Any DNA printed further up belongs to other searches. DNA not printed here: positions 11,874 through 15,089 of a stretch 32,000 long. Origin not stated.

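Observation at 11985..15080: Single-gene GC-rich compositional island inside an AT-leaning envelope locus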

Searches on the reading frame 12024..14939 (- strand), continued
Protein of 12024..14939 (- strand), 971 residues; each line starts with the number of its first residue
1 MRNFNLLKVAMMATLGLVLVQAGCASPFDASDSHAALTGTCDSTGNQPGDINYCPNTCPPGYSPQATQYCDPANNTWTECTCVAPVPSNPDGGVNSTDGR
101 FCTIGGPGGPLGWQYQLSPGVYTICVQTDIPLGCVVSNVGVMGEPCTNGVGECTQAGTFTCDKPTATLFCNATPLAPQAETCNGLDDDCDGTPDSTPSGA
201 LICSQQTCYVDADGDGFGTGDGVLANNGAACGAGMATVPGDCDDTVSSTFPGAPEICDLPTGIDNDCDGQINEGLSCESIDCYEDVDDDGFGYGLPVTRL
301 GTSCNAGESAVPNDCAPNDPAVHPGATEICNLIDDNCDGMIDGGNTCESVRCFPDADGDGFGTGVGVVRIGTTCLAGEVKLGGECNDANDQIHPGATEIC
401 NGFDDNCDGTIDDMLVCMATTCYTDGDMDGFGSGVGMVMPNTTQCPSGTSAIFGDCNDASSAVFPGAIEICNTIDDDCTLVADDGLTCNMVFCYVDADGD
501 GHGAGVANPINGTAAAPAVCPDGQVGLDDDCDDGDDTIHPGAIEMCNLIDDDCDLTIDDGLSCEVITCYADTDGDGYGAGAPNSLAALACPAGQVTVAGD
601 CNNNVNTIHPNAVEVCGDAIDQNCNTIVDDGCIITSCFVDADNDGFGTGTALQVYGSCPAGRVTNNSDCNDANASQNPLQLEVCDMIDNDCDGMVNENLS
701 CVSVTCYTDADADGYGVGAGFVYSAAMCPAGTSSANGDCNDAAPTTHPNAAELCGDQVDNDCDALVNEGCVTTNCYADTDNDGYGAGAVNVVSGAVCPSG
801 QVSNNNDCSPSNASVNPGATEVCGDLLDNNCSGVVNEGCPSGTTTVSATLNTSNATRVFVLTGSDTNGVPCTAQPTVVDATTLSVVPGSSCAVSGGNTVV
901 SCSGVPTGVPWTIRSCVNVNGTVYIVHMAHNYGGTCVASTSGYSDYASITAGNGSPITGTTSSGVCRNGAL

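Call 20: list_cluster_members(proteins=[P0001, P0002, P0003])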
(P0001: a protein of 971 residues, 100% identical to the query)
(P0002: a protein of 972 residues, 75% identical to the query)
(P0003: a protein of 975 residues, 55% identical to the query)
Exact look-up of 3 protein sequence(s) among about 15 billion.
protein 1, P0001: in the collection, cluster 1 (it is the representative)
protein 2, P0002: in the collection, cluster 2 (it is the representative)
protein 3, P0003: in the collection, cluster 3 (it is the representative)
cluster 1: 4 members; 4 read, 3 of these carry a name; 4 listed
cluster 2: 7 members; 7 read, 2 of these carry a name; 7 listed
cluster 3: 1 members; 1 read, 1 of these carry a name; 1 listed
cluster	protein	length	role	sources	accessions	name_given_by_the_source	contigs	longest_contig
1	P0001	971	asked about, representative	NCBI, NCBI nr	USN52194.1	MAG: putative metal-binding motif-containing protein [Candidatus Nomurabacteria bacterium]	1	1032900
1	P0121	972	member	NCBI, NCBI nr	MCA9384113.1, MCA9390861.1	MAG: putative metal-binding motif-containing protein [Candidatus Magasanikbacteria ... | putative metal-binding motif-containing protein [Candidatus Magasanikbacteria bacterium]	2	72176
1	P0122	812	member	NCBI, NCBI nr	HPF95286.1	MAG TPA: putative metal-binding motif-containing protein, partial [bacterium] | putative metal-binding motif-containing protein [bacterium]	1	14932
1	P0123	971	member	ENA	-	-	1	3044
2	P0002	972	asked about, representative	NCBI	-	-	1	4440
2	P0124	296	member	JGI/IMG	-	hypothetical protein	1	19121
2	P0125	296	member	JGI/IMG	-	hypothetical protein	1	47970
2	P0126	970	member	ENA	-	-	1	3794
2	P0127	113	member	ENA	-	-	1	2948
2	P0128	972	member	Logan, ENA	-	-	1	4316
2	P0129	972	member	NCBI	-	-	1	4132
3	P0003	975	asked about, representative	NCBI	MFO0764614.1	MAG: putative metal-binding motif-containing protein [Patescibacteria group bacterium]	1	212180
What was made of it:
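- Several assemblies break near this gene, giving short 3-4.4 kb contigs (call 20).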

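Call 22: find_encoding_contigs(protein=P0121, flank=10000, max_places=4)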
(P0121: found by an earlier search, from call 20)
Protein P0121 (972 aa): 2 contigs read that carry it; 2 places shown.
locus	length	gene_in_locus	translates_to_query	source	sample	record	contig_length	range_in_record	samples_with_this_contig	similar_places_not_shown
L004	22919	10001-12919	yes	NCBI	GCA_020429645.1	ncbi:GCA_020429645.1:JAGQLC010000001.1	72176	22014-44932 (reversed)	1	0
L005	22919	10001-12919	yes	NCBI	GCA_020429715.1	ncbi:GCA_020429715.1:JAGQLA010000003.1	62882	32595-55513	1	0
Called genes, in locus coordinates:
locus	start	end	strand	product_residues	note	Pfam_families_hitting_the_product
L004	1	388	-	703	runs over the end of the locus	-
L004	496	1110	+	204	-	-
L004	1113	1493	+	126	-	-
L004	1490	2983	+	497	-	PF13632:Glyco_trans_2_3 (weak)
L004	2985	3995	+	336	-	-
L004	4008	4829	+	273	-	PF00535:Glycos_transf_2, PF13641:Glyco_tranf_2_3, PF13632:Glyco_trans_2_3 (weak)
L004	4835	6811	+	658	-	PF13196:DUF4012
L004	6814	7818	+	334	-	PF06277:EutA (faint), PF06723:MreB_Mbl, PF00022:Actin (weak), PF00012:HSP70, PF14450:FtsA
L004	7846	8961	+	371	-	PF13439:Glyco_transf_4, PF13579:Glyco_trans_4_4 (weak), PF20706:GT4-conflict, PF00534:Glycos_transf_1, PF13692:Glyco_trans_1_4, PF13524:Glyco_trans_1_2 (weak)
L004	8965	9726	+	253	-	PF01978:TrmB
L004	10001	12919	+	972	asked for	PF11617:Cu-binding_MopE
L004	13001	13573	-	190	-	PF13649:Methyltransf_25 (faint)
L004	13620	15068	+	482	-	PF04932:Wzy_C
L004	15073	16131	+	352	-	PF20706:GT4-conflict, PF13439:Glyco_transf_4, PF13477:Glyco_trans_4_2 (weak), PF13579:Glyco_trans_4_4, PF00534:Glycos_transf_1, PF13692:Glyco_trans_1_4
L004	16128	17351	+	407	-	PF13439:Glyco_transf_4, PF13579:Glyco_trans_4_4, PF00534:Glycos_transf_1, PF13524:Glyco_trans_1_2, PF13692:Glyco_trans_1_4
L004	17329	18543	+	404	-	PF14885:GHL15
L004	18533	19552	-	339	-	PF02547:Queuosine_synth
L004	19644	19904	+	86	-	PF04014:MazE_antitoxin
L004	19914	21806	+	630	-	PF25881:HH_YBHG (faint), PF25967:RND-MFP_C (faint)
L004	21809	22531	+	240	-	PF00005:ABC_tran, PF02463:SMC_N (faint)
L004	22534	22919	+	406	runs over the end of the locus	PF12704:MacB_PCD, PF02687:FtsX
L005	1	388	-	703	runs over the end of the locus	-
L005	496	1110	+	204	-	-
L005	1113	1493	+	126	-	-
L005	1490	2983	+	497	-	PF13632:Glyco_trans_2_3 (weak)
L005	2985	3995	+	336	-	-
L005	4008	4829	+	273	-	PF00535:Glycos_transf_2, PF13641:Glyco_tranf_2_3, PF13632:Glyco_trans_2_3 (weak)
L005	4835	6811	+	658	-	PF13196:DUF4012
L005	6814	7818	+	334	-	PF06277:EutA (faint), PF06723:MreB_Mbl, PF00022:Actin (weak), PF00012:HSP70, PF14450:FtsA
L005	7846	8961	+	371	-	PF13439:Glyco_transf_4, PF13579:Glyco_trans_4_4 (weak), PF20706:GT4-conflict, PF00534:Glycos_transf_1, PF13692:Glyco_trans_1_4, PF13524:Glyco_trans_1_2 (weak)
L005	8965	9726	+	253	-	PF01978:TrmB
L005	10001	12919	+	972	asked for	PF11617:Cu-binding_MopE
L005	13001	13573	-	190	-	PF13649:Methyltransf_25 (faint)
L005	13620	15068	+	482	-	PF04932:Wzy_C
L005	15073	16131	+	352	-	PF20706:GT4-conflict, PF13439:Glyco_transf_4, PF13477:Glyco_trans_4_2 (weak), PF13579:Glyco_trans_4_4, PF00534:Glycos_transf_1, PF13692:Glyco_trans_1_4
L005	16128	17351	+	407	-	PF13439:Glyco_transf_4, PF13579:Glyco_trans_4_4, PF00534:Glycos_transf_1, PF13524:Glyco_trans_1_2, PF13692:Glyco_trans_1_4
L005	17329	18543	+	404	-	PF14885:GHL15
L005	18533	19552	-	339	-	PF02547:Queuosine_synth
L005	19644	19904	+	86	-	PF04014:MazE_antitoxin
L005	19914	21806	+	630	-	PF25881:HH_YBHG (faint), PF25967:RND-MFP_C (faint)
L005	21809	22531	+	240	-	PF00005:ABC_tran, PF02463:SMC_N (faint)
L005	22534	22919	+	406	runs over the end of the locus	PF12704:MacB_PCD, PF02687:FtsX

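Call 25: find_encoding_contigs(protein=P0042, flank=8000, max_places=1)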
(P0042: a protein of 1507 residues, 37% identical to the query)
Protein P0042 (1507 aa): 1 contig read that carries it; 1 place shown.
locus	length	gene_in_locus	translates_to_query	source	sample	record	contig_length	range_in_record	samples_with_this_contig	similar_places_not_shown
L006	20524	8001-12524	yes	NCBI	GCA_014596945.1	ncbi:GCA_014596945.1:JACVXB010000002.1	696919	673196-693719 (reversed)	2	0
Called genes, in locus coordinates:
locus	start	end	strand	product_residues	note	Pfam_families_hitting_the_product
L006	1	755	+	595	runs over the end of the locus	PF00413:Peptidase_M10 (weak), PF18962:Por_Secre_tail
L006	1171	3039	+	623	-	-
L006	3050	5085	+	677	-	PF18962:Por_Secre_tail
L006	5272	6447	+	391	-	PF23759:GBD_T9SS_assoc (faint), PF18962:Por_Secre_tail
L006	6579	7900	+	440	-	PF23759:GBD_T9SS_assoc (weak), PF11617:Cu-binding_MopE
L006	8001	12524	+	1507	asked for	PF11617:Cu-binding_MopE, PF18962:Por_Secre_tail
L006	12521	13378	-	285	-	PF09084:NMT1 (weak), PF22384:PBP2_Ca3427_like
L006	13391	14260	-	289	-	PF01048:PNP_UDP_1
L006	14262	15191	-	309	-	-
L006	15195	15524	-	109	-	PF01253:SUI1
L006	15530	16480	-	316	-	PF14226:DIOX_N, PF03171:2OG-FeII_Oxy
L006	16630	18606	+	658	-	PF00676:E1_dh, PF02779:Transket_pyr, PF02780:Transketolase_C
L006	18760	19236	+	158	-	PF00011:HSP20, PF17886:ArsA_HSP20 (faint)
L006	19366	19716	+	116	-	-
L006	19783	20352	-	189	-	PF02472:ExbD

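Call 26: find_encoding_contigs(protein=P0049, flank=8000, max_places=1)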
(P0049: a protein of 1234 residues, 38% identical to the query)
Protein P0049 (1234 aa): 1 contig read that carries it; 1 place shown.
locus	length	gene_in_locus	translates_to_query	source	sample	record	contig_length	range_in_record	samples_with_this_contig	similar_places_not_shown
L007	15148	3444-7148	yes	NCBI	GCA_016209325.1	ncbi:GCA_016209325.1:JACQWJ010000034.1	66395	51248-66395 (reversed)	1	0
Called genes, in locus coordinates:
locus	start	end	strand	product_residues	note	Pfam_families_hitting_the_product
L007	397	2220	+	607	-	PF11617:Cu-binding_MopE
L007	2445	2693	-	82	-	-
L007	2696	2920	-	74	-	-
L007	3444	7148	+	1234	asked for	PF11617:Cu-binding_MopE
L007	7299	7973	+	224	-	PF04264:YceI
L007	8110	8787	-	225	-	PF08843:AbiEii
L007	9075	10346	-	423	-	PF00070:Pyr_redox (faint), PF07992:Pyr_redox_2, PF13454:NAD_binding_9 (faint), PF22366:NDH2_C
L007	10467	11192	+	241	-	PF13432:TPR_16 (faint), PF13428:TPR_14 (faint), PF17874:TPR_MalT (faint), PF13424:TPR_12 (faint), PF14559:TPR_19 (faint), PF13371:TPR_9 (faint), PF00515:TPR_1 (faint), PF07719:TPR_2 (weak), +2 more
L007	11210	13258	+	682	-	PF00082:Peptidase_S8, PF01839:FG-GAP (faint), PF13517:FG-GAP_3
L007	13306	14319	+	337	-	PF01370:Epimerase, PF02719:Polysacc_synt_2 (weak), PF01073:3Beta_HSD (weak), PF07993:NAD_binding_4 (faint), PF16363:GDP_Man_Dehyd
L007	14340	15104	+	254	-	PF00535:Glycos_transf_2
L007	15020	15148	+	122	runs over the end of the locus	PF10066:DUF2304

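Call 27: find_encoding_contigs(protein=P0018, flank=8000, max_places=1)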
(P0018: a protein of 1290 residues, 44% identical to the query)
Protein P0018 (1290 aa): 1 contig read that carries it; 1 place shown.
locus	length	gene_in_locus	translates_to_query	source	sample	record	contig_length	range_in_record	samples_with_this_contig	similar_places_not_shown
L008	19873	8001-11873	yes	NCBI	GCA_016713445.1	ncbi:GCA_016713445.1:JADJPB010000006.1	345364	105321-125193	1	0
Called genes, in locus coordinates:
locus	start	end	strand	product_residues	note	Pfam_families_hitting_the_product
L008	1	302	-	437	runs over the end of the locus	PF00919:UPF0004, PF04055:Radical_SAM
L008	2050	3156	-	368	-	PF00930:DPPIV_N (faint), PF26549:Tricorn_N, PF26550:Tricorn_2nd (weak), PF07676:PD40, PF26550:Tricorn_2nd (weak), PF26549:Tricorn_N (weak), PF07676:PD40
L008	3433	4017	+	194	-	PF04542:Sigma70_r2, PF08281:Sigma70_r4_2, PF04545:Sigma70_r4 (weak)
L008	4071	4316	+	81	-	-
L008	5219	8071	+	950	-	PF21722:Gly_rich_2, PF01483:P_proprotein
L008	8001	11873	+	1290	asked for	PF13573:SprB, PF02494:HYR, PF11617:Cu-binding_MopE, PF26409:DUF8107 (faint), PF11617:Cu-binding_MopE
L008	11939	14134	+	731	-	PF11617:Cu-binding_MopE, PF26409:DUF8107 (faint), PF11617:Cu-binding_MopE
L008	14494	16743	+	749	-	PF05946:TcpA (faint), PF26409:DUF8107 (faint), PF11617:Cu-binding_MopE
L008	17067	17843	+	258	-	PF11617:Cu-binding_MopE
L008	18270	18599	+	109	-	PF11617:Cu-binding_MopE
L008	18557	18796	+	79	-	PF11617:Cu-binding_MopE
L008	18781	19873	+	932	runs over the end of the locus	PF11617:Cu-binding_MopE, PF19408:PKD_6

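Call 49: search_solved_structures(query=window:12024-14939:-, max_evalue=0.01, show_alignments=2)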
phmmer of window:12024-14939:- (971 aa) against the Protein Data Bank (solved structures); distinct sequences matched with E-value up to 0.01: 1.
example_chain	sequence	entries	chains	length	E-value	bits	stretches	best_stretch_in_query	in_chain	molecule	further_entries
2vov_A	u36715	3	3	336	0.00028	22.5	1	733-765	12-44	SURFACE-ASSOCIATED PROTEIN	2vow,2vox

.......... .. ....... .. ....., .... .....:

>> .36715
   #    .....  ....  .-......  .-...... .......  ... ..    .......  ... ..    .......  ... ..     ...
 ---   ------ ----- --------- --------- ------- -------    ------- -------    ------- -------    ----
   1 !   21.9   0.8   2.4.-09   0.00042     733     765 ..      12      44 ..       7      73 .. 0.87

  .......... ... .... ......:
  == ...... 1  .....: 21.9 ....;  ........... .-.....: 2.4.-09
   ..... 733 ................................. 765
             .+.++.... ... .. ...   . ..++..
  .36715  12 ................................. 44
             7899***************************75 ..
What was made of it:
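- On PF11617 Cu-binding_MopE repeat protein: The motif also aligns to MopE, PDB 2VOV (call 49).
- Closest known: PF11617 'putative metal-binding motif'. Same: The motif aligns to residues 12-44 of 2VOV (call 49).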

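Call 50: search_protein_families(library=ncbifam, proteins=[window:12024-14939:-], max_evalue=0.01)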
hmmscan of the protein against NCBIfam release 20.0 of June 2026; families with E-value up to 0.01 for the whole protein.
window:12024-14939:- (971 aa): 0 families

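Call 79: predict_structure(alignment_id=A4)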
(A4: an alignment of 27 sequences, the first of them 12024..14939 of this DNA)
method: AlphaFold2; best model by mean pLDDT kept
length: 971 residues; sequences in the alignment: 27
mean_pLDDT: 64.8   pTM: 0.28
mean pLDDT of the five models: 64.8, 64.7, 63.2, 62.9, 60.3
residues with pLDDT >= 90: 16; 70-90: 518; 50-70: 135; < 50: 302
segments of 3 or more residues with pLDDT < 50: 1-89, 91-107, 113-176, 841-888, 895-900, 904-971
pLDDT, mean of each block of 10 residues (from residue 1): 33 32 29 27 29 30 29 33 34 36 47 44 42 31 28 26 35 49 63 54 72 87 70 85 86 75 81 70 90 85 83 87 81 82 60 87 81 80 84 81 82 64 84 76 72 82 77 76 60 83 81 62 84 84 78 77 75 86 77 86 85 80 81 80 85 75 86 86 82 77 79 83 74 85 84 77 75 76 76 64 83 85 81 74 37 34 40 38 45 47 46 39 39 36 30 32 32 34
secondary structure, 60 per line:
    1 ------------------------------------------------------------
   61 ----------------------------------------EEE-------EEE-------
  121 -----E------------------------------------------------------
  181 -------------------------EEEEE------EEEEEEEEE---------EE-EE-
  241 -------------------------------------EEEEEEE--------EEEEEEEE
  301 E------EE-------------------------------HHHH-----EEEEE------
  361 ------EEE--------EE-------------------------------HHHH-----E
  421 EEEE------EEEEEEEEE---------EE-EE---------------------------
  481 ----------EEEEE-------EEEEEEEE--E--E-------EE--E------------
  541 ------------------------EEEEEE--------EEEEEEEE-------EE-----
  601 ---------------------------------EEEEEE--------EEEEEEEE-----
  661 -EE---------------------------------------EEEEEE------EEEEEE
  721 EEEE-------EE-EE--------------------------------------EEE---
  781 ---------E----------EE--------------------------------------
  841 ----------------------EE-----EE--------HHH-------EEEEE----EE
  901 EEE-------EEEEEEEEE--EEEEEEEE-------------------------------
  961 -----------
elements in order (helices of 4 or more, strands of 3 or more residues): E101-103 E111-113 E206-210 E217-225 E278-284 E293-301 H341-344 E350-354 E367-369 H411-414 E420-424 E431-439 E491-495 E503-510 E565-570 E579-586 E634-639 E648-655 E703-708 E715-724 E775-777 E890-894 E899-903 E911-919 E922-929

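Call 94: fold_search(model_id=the predicted structure, library=pdb)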
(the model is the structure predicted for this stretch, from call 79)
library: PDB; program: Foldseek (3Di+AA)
matches with E <= 10: 1; with E <= 0.001: 0
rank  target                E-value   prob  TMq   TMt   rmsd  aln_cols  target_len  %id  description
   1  9h5b_BG               6.8e+00  0.02  0.03  0.05  31.0       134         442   16  Tail fibre of Haloferax tailed virus 1 (released 2025-08-27)
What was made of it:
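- On PF11617 Cu-binding_MopE repeat protein: No experimental or structural test was possible, and Foldseek found no match (call 94).
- Tried and rejected: Foldseek against the PDB found no meaningful match (calls 79, 94).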
